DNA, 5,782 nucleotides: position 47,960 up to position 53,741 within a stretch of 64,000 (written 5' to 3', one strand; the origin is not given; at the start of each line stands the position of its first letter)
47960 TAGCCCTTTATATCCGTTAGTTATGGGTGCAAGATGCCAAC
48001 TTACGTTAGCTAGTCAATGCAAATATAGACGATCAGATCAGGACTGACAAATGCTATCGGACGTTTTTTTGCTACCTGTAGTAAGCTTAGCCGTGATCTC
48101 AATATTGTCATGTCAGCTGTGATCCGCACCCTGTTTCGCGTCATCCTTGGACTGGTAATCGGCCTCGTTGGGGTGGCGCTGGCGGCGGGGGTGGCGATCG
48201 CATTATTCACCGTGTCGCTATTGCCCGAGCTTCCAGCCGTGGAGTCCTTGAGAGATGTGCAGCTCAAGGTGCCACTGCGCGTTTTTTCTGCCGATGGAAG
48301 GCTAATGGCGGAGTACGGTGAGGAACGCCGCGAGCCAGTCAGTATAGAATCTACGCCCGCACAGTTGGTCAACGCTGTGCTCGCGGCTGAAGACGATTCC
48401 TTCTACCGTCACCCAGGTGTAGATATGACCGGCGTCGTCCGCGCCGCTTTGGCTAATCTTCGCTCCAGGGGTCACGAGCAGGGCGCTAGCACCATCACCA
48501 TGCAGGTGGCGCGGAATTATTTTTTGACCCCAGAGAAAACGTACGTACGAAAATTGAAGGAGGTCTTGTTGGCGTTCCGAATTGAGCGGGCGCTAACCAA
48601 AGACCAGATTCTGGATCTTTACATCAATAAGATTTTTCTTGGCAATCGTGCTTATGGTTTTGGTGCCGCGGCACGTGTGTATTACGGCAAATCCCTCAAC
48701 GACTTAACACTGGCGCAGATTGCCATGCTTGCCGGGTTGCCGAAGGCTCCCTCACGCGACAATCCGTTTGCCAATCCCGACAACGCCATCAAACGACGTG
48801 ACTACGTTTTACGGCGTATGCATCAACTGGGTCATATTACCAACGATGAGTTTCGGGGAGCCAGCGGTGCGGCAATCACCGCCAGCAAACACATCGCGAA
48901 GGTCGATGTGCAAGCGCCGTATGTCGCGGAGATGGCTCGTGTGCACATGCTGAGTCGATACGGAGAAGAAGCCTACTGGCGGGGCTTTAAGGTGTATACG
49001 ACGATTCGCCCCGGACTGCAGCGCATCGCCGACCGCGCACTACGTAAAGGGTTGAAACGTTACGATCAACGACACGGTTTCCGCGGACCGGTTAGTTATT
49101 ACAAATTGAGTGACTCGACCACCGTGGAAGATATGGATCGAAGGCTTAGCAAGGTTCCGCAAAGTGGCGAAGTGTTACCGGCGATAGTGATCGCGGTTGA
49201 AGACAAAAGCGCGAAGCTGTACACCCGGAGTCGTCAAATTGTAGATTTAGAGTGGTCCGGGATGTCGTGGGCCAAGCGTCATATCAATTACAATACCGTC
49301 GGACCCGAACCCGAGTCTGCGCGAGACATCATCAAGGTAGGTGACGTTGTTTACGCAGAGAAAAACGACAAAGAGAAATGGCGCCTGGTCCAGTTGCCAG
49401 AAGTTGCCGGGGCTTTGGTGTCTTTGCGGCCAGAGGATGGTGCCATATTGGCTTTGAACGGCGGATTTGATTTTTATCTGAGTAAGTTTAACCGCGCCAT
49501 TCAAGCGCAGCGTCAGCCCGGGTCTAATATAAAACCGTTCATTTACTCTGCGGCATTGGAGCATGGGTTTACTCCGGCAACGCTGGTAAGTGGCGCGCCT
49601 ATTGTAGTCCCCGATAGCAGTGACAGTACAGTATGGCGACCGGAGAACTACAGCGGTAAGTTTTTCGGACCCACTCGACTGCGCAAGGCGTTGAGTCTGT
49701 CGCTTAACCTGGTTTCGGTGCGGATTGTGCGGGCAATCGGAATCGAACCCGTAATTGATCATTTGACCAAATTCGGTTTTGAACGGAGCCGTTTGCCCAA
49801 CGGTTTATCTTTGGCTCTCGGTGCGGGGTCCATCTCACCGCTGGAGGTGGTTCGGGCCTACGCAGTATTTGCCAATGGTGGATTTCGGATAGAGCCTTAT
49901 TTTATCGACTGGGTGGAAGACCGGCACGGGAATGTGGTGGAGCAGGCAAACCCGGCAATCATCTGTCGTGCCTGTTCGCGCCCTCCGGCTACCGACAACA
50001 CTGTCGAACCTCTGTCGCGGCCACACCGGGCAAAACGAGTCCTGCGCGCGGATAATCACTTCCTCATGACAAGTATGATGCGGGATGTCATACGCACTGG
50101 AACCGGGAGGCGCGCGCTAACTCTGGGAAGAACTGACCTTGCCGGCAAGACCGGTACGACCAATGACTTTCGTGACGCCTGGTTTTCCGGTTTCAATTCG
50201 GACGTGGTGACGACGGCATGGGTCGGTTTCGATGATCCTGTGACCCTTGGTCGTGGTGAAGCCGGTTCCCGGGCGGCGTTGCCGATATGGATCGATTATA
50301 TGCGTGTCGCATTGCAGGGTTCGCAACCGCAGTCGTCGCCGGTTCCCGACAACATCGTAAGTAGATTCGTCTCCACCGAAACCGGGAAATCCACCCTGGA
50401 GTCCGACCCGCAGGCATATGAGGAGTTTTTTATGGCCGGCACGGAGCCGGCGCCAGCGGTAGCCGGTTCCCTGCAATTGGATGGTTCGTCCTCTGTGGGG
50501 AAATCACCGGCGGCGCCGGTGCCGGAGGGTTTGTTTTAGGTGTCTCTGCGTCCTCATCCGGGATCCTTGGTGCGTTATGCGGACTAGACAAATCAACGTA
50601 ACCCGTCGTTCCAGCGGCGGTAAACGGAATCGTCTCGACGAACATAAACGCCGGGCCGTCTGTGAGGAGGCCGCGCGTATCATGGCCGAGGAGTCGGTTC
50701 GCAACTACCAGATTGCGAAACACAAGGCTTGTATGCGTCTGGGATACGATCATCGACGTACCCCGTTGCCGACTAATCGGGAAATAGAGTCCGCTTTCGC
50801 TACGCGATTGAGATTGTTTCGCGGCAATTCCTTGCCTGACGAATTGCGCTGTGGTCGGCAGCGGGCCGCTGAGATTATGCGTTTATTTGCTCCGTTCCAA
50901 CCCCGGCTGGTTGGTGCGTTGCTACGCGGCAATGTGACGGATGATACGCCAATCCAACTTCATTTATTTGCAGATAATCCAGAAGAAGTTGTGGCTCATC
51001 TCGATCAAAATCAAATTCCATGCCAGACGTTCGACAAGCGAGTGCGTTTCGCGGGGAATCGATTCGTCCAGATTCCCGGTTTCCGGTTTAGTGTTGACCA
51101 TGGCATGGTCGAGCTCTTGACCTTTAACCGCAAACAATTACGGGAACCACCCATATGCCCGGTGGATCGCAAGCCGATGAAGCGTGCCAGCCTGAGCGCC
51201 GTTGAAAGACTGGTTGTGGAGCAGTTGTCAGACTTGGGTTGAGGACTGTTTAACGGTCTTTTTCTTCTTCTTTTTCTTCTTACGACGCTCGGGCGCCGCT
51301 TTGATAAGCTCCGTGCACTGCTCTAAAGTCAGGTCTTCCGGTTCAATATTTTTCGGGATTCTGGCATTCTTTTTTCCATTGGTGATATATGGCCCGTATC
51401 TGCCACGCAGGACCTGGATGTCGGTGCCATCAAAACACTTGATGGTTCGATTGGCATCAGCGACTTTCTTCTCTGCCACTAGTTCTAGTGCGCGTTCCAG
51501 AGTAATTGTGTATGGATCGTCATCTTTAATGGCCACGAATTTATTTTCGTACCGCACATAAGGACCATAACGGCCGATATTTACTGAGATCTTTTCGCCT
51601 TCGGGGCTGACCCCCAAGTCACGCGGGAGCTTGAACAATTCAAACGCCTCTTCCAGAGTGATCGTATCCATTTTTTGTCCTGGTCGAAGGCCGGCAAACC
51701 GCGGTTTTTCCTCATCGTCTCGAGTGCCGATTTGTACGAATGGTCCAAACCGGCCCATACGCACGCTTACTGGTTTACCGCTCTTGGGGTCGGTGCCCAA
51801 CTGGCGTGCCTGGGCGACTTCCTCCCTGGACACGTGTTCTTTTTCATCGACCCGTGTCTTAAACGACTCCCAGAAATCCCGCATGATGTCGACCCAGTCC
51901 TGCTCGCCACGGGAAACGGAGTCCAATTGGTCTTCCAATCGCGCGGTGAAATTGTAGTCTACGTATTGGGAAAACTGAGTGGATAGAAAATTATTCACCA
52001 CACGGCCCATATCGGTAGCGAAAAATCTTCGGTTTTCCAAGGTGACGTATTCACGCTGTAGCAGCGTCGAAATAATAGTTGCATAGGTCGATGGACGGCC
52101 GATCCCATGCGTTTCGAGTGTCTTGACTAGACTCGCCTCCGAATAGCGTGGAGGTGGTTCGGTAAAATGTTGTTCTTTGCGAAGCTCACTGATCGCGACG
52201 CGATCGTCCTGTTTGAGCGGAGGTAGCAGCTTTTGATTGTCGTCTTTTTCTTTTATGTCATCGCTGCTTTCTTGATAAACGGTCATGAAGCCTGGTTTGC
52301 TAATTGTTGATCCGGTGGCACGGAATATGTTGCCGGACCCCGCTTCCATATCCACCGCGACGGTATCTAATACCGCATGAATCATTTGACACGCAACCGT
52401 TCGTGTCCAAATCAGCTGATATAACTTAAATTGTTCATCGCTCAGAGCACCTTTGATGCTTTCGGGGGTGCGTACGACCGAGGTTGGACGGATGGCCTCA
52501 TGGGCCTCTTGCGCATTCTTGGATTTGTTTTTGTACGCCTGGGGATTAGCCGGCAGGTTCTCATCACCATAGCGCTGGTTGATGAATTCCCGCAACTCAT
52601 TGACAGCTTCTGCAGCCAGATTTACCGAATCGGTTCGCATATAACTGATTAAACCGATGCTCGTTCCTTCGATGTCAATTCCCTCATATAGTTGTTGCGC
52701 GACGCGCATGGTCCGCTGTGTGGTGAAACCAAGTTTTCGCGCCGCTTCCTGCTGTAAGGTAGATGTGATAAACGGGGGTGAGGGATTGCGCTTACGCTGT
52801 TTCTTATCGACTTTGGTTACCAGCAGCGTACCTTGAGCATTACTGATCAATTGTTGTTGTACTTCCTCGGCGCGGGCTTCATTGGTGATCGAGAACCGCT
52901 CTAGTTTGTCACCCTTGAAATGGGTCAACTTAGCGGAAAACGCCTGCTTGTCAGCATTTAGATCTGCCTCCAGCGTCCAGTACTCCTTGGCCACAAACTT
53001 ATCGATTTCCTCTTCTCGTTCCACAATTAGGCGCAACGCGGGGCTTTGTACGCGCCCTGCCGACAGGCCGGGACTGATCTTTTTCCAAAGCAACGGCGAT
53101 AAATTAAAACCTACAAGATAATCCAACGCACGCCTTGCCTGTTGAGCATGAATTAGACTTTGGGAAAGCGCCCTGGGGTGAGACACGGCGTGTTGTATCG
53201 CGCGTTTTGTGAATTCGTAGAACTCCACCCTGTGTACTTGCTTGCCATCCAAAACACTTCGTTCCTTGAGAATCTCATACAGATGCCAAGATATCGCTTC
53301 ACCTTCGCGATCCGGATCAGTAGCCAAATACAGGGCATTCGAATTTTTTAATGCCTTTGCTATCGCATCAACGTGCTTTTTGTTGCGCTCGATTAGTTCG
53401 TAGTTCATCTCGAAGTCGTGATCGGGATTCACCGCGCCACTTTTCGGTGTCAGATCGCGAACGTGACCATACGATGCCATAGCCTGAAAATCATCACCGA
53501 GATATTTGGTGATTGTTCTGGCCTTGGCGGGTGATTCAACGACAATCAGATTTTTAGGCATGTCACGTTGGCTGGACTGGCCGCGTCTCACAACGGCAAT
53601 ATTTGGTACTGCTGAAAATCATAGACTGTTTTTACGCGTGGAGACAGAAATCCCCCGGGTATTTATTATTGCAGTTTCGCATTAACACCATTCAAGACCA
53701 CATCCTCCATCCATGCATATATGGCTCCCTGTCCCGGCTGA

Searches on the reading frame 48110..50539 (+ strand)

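Call 59: search_protein_families(library=pfam, proteins=[window:48110-50539:+], max_evalue=0.00001)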
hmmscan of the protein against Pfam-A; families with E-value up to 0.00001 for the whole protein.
window:48110-50539:+ (809 aa): 3 families
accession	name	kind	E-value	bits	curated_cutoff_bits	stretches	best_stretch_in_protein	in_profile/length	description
PF00912.28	Transgly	-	1e-64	217.7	27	1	63-238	2-178/178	Transglycosylase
PF17092.11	PCB_OB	-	6.8e-28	98.1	27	1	324-432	1-111/111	Penicillin-binding protein OB-like domain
PF00905.27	Transpeptidase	-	6.4e-26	91.7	22.1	1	434-695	1-264/299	Penicillin binding protein transpeptidase domain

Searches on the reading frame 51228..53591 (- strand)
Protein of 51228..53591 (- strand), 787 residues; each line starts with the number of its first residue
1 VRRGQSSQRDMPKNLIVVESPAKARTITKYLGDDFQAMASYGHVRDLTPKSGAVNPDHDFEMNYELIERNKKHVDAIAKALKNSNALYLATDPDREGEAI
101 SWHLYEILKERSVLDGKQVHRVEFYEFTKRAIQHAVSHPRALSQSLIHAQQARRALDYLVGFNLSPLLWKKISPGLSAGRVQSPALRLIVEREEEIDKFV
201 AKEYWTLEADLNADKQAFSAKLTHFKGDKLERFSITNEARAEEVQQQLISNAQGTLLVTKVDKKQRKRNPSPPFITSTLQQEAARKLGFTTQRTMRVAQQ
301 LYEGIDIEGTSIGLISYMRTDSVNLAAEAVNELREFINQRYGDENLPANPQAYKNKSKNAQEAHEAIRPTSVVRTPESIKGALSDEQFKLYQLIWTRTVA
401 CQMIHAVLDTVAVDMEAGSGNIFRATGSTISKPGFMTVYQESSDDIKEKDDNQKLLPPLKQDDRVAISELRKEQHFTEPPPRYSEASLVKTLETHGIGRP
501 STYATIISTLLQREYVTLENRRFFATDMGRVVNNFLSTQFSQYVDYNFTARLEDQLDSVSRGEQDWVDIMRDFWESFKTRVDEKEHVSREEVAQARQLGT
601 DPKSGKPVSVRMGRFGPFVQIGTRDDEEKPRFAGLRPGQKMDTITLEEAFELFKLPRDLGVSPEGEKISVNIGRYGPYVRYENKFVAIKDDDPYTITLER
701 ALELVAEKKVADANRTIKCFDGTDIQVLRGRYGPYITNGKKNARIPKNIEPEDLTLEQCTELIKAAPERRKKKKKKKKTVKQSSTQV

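Call 59: search_protein_families(library=pfam, proteins=[window:51228-53591:-], max_evalue=0.00001)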
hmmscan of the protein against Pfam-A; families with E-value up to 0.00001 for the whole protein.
window:51228-53591:- (787 aa): 3 families
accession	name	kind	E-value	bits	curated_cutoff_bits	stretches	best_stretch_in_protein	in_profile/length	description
PF01131.25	Topoisom_bac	-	1.7e-129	432.9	35.1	1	143-570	3-410/411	DNA topoisomerase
PF13368.11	Toprim_C_rpt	-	1.8e-52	175.5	22.3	3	721-773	4-56/57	Topoisomerase C-terminal repeat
PF01751.28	Toprim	-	1.7e-19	70.2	23.1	1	15-125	2-94/96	Toprim domain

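Call 60: find_homologous_proteins(query=window:51228-53591:-, max_evalue=1e-100)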
Query window:51228-53591:- (787 aa): 8000 proteins with E <= 1e-100 among 8000 candidates; the best 120 are listed.
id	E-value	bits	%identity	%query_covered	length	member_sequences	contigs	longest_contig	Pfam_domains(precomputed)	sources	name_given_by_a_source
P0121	0.0e+0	1635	93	99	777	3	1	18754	PF13368.12,PF01131.26,PF01751.29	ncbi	-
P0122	0.0e+0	1612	92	99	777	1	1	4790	PF13368.12,PF01131.26,PF01751.29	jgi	jgi:DNA topoisomerase-1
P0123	0.0e+0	1590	91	97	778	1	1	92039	PF13368.12,PF01131.26,PF01751.29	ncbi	-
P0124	0.0e+0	1575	90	99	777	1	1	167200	PF13368.12,PF01131.26,PF01751.29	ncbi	-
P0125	0.0e+0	1418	81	98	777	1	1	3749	PF13368.12,PF01131.26,PF01751.29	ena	-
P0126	0.0e+0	1399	80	96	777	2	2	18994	PF13368.12,PF01131.26,PF01751.29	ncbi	-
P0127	0.0e+0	1342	76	97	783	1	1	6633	PF13368.12,PF01131.26,PF01751.29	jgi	-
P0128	0.0e+0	1329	76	97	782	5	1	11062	PF13368.12,PF01131.26,PF01751.29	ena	-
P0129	0.0e+0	1320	75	96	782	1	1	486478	PF13368.12,PF01131.26,PF01751.29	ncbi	-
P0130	0.0e+0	1313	74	97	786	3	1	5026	PF13368.12,PF01131.26,PF01751.29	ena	-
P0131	0.0e+0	1312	74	97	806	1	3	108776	PF13368.12,PF01131.26,PF01751.29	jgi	jgi:DNA topoisomerase-1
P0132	0.0e+0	1312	74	96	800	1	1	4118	PF13368.12,PF01131.26,PF01751.29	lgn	-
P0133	0.0e+0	1311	74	97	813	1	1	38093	PF13368.12,PF01131.26,PF01751.29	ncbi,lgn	-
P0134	0.0e+0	1311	74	97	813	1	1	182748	PF13368.12,PF01131.26,PF01751.29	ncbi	-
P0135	0.0e+0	1310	74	97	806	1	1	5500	PF13368.12,PF01131.26,PF01751.29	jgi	jgi:DNA topoisomerase-1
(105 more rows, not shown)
